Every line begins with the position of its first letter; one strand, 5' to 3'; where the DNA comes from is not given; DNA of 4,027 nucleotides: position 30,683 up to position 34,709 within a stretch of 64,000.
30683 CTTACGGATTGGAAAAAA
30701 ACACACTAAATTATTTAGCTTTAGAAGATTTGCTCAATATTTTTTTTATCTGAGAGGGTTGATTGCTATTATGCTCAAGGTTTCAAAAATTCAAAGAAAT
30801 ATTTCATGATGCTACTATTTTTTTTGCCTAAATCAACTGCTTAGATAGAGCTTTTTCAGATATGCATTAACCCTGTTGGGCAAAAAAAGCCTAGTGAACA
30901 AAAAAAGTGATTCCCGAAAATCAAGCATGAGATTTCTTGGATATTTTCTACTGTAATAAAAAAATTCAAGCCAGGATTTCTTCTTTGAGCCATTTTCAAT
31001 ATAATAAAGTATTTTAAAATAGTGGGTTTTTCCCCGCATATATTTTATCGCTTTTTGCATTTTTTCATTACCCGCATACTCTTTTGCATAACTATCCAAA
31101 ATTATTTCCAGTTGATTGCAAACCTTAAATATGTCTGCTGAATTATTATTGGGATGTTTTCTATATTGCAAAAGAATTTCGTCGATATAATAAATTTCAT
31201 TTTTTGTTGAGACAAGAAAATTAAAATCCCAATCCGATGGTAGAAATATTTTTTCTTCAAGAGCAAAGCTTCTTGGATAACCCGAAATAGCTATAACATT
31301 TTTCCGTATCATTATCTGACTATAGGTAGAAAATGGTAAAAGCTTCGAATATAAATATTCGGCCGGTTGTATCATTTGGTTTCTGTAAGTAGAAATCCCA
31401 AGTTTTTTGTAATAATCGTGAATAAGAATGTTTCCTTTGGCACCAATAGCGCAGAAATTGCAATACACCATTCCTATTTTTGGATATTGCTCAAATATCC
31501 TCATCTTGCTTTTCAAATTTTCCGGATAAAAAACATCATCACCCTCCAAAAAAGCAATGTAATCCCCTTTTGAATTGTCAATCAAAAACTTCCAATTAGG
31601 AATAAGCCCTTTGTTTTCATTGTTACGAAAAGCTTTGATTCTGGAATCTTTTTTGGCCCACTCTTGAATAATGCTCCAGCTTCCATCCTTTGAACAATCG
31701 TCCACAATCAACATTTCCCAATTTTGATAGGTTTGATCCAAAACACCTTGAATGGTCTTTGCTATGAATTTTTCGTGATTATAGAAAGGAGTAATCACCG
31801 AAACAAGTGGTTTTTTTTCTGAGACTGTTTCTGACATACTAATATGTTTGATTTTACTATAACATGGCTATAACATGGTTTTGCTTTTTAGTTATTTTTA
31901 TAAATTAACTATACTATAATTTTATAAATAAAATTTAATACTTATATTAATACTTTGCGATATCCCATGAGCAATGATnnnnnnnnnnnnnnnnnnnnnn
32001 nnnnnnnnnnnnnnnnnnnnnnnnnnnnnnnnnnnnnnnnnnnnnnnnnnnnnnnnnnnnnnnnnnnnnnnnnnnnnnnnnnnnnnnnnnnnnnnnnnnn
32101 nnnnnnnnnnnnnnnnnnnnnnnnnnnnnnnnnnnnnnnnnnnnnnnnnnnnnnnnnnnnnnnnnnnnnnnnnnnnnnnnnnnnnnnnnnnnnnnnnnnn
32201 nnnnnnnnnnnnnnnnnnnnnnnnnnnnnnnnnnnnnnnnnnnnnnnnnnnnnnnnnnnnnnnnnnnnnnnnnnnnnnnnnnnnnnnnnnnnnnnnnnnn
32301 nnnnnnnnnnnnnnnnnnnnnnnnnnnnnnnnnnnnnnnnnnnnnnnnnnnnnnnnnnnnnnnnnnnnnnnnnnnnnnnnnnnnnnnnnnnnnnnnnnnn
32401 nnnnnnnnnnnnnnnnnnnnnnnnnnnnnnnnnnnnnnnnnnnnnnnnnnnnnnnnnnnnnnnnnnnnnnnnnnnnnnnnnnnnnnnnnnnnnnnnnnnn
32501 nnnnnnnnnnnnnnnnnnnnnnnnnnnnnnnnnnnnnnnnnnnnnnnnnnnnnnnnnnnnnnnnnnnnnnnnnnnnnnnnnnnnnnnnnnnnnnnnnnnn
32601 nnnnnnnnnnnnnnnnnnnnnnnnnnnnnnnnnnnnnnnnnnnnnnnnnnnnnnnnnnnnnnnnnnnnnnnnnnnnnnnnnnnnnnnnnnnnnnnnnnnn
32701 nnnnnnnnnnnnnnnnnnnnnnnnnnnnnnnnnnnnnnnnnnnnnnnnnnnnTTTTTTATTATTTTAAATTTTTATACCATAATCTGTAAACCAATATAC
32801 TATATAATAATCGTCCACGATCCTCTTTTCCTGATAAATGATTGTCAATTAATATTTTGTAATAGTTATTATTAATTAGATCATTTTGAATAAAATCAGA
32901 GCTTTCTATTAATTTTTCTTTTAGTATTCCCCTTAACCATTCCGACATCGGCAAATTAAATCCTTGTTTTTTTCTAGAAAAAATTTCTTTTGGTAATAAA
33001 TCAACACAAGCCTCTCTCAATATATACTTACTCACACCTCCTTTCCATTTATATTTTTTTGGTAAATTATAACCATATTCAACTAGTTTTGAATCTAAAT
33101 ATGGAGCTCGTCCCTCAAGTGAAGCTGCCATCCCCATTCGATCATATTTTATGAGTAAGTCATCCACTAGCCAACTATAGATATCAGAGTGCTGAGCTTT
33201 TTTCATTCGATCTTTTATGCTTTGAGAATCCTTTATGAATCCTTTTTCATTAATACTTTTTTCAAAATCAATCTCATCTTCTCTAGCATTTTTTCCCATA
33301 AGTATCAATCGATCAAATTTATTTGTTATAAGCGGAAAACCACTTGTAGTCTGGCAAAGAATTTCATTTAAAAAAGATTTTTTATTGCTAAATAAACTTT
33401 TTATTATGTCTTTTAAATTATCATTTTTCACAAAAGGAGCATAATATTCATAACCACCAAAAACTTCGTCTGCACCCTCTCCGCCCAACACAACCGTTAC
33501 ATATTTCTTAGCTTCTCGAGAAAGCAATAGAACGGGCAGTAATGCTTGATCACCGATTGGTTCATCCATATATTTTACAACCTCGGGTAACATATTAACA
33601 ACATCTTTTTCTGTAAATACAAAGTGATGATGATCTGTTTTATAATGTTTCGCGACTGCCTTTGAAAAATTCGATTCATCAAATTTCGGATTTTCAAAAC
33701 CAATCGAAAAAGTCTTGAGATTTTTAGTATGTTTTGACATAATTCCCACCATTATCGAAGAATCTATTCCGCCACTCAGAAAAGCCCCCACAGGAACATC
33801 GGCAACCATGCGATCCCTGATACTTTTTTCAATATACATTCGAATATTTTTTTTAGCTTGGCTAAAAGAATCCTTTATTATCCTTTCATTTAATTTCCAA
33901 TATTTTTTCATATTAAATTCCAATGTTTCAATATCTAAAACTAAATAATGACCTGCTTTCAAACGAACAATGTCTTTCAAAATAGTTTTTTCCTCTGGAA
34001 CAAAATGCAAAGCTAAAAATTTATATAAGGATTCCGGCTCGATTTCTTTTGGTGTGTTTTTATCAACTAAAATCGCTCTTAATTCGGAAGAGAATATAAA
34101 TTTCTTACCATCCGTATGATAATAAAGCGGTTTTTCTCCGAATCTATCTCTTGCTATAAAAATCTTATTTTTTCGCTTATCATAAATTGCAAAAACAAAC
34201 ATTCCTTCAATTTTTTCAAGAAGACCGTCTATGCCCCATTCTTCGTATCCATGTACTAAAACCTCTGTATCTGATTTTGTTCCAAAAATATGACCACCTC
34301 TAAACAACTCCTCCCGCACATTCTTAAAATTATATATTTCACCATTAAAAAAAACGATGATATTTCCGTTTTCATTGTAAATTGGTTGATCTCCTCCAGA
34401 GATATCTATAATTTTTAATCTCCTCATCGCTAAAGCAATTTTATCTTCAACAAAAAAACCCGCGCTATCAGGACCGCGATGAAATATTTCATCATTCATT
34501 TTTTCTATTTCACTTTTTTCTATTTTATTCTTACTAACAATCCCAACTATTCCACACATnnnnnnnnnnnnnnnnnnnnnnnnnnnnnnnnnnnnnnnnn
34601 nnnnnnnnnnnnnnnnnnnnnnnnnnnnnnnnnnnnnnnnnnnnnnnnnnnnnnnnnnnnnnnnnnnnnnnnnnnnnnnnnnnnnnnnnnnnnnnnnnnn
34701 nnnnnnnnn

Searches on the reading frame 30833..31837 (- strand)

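Call 56: search_protein_families(library=pfam, proteins=[window:30833-31837:-], max_evalue=0.0001)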
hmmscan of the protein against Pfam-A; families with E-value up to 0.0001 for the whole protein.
window:30833-31837:- (334 aa): 2 families
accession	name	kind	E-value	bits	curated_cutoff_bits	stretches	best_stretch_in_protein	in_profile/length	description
PF00535.33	Glycos_transf_2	-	3.7e-33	115.3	23.3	1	13-136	1-124/168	Glycosyl transferase family 2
PF13641.12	Glyco_tranf_2_3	-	2e-06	28.4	27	1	12-125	3-120/230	Glycosyltransferase like family 2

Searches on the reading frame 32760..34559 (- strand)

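Call 56: search_protein_families(library=pfam, proteins=[window:32760-34559:-], max_evalue=0.0001)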
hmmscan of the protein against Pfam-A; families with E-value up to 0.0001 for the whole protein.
window:32760-34559:- (599 aa): 4 families
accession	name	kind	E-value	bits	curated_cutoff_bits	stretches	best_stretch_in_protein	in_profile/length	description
PF00733.27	Asn_synthase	-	5.9e-94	316.1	21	1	239-595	2-353/354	Asparagine synthase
PF13537.11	GATase_7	-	1.4e-42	145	25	1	46-164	2-122/123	Glutamine amidotransferase domain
PF13522.11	GATase_6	-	6.5e-40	136.6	27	1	30-159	1-130/130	Glutamine amidotransferase domain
PF12481.13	DUF3700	-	1.6e-05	25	27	1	111-159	123-171/228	Aluminium induced protein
